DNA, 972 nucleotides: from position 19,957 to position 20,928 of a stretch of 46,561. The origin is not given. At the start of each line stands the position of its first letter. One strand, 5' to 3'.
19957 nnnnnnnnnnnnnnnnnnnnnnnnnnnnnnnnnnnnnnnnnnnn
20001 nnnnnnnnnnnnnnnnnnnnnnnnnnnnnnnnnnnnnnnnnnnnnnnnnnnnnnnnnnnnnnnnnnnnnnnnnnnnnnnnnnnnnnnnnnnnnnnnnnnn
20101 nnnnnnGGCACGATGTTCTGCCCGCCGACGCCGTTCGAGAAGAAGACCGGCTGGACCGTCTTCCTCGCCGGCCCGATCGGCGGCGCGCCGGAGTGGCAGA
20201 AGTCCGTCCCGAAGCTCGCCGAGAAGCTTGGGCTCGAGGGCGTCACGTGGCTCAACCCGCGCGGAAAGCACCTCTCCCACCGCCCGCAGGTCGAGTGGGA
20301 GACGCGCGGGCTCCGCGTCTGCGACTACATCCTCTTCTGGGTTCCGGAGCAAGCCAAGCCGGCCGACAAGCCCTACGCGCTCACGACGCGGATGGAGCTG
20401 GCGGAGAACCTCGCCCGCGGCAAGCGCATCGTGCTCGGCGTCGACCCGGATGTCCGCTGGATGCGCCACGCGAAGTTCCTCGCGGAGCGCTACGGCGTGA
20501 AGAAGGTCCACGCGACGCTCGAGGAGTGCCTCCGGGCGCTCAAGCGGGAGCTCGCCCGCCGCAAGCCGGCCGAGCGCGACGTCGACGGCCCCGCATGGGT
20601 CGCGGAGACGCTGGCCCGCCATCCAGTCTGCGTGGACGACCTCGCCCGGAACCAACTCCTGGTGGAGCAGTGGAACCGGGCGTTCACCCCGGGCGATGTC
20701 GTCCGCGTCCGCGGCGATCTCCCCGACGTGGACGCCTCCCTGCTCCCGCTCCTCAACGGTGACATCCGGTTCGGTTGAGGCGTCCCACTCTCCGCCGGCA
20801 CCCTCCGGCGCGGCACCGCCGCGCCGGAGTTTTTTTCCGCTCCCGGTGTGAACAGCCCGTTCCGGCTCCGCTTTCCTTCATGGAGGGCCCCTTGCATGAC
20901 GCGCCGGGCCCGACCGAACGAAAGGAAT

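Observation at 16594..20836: ADP-ribosylation conflict-type cluster: PARG-like macrodomain + mini PARP-like ART candidate + NADAR + PfkB-kinase::NDT-like fusion, next to the R-M/Vsr locus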

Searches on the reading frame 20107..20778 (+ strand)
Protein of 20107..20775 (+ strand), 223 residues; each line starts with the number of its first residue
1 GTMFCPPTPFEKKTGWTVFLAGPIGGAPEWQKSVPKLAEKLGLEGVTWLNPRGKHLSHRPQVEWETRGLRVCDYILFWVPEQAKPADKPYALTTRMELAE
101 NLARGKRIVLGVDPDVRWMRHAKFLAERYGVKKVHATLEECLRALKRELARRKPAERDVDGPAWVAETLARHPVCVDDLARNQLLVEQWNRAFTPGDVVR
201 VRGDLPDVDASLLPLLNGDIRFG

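Call 66: search_solved_structures(query=window:20107-20775:+, max_evalue=10, show_alignments=2)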
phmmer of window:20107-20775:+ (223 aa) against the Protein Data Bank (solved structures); distinct sequences matched with E-value up to 10: 1.
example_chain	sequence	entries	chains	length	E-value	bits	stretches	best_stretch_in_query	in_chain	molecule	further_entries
8a85_A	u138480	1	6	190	0.35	13.5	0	21-79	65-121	Phenolic acid decarboxylase N134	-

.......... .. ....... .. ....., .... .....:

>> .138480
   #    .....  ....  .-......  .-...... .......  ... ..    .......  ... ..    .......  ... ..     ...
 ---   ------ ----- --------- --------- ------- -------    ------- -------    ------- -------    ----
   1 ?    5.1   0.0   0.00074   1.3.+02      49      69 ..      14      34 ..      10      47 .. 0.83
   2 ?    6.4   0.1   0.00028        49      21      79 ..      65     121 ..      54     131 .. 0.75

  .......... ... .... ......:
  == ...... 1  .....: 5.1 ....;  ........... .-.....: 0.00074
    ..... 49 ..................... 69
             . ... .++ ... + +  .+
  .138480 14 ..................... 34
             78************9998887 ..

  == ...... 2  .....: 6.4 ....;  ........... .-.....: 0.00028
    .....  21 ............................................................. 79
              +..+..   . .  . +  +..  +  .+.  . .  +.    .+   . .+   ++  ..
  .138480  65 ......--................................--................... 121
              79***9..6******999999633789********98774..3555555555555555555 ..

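Call 73: predict_structure(alignment_id=A4)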
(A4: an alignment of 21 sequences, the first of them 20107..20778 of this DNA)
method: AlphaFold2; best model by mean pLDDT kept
length: 223 residues; sequences in the alignment: 21
mean_pLDDT: 86.7   pTM: 0.86
mean pLDDT of the five models: 86.7, 76.8, 73.6, 71.0, 70.2
residues with pLDDT >= 90: 107; 70-90: 95; 50-70: 21; < 50: 0
segments of 3 or more residues with pLDDT < 50: none
pLDDT, mean of each block of 10 residues (from residue 1): 82 89 74 92 93 63 84 93 65 83 90 84 87 93 96 93 94 83 91 94 91 92 89
secondary structure, 60 per line:
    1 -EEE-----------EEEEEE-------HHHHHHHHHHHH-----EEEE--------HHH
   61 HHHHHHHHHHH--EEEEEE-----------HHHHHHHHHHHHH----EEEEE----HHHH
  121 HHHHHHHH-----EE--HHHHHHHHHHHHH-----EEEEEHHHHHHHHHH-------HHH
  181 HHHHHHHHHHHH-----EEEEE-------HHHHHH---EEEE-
elements in order: E2-4 E16-21 H29-40 E46-49 H58-71 E74-79 H91-103 E108-112 H117-128 H138-150 E156-160 H161-170 H178-192 E198-202 H210-215 E219-222

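Call 76: fold_search(model_id=the predicted structure, library=pdb)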
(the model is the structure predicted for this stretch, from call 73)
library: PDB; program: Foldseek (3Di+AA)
matches with E <= 10: 1114; with E <= 0.001: 4
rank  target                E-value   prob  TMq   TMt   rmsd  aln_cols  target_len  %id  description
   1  4mcj_C                1.2e-06  1.00  0.53  0.75   3.1       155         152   22  Crystal structure of a putative nucleoside deoxyribosyltransferase (BDI_0649) from Parabacteroides distasonis ATCC 850 (released 2013-09-04)
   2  4mcj_B                2.7e-06  1.00  0.50  0.70   3.5       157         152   22  Crystal structure of a putative nucleoside deoxyribosyltransferase (BDI_0649) from Parabacteroides distasonis ATCC 850 (released 2013-09-04)
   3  4mcj_A                4.3e-06  1.00  0.52  0.74   3.0       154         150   23  Crystal structure of a putative nucleoside deoxyribosyltransferase (BDI_0649) from Parabacteroides distasonis ATCC 850 (released 2013-09-04)
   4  4mcj_G                5.4e-06  1.00  0.51  0.71   3.3       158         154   22  Crystal structure of a putative nucleoside deoxyribosyltransferase (BDI_0649) from Parabacteroides distasonis ATCC 850 (released 2013-09-04)
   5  2a0k_A                3.0e-03  1.00  0.42  0.57   5.5       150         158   17  Crystal structure of Nucleoside 2-deoxyribosyltransferase from Trypanosoma brucei at 1.8 A resolution (released 2005-07-26)
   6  4jen_B                3.8e-03  1.00  0.37  0.59   5.0       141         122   19  Structure of Clostridium botulinum CMP N-glycosidase, BcmB (released 2013-09-11)
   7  6qai_A                5.4e-03  1.00  0.35  0.48   8.3       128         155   20  2-desoxiribosyltransferase from Leishmania mexicana (released 2018-12-26)
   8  6qai_B                6.1e-03  1.00  0.41  0.57   5.4       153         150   18  2-desoxiribosyltransferase from Leishmania mexicana (released 2018-12-26)
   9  5veg_A                1.0e-02  0.96  0.32  0.43   6.1       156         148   15  Structure of a Short-Chain Flavodoxin Associated with a Non-Canonical PDU Bacterial Microcompartment (released 2017-10-11)
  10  8rh3_D                1.2e-02  0.99  0.41  0.58   4.8       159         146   19  Nucleoside 2'deoxyribosyltransferase from Chroococcidiopsis thermalis PCC 7203 WT bound to Gemcitabine (released 2024-02-21)
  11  4jen_A                1.3e-02  0.98  0.34  0.57   5.5       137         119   20  Structure of Clostridium botulinum CMP N-glycosidase, BcmB (released 2013-09-11)
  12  4lzp_D                1.5e-02  0.97  0.34  0.50   6.2       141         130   13  Structure of the TIR domain of the immunosuppressor BtpA from Brucella (released 2013-11-06)
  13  5ljl                  1.7e-02  0.80  0.27  0.34   7.5       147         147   15  Streptococcus pneumonia TIGR4 flavodoxin: structural and biophysical characterization of a novel drug target (released 2016-08-31)
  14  8qhr_B                2.0e-02  0.99  0.38  0.59   5.1       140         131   18  Crystal structure of the human DNPH1 glycosyl-enzyme intermediate (released 2023-11-08)
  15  7un8_A                2.1e-02  0.91  0.44  0.34  13.5       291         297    9  SfSTING with c-di-GMP single fiber (released 2022-07-27)
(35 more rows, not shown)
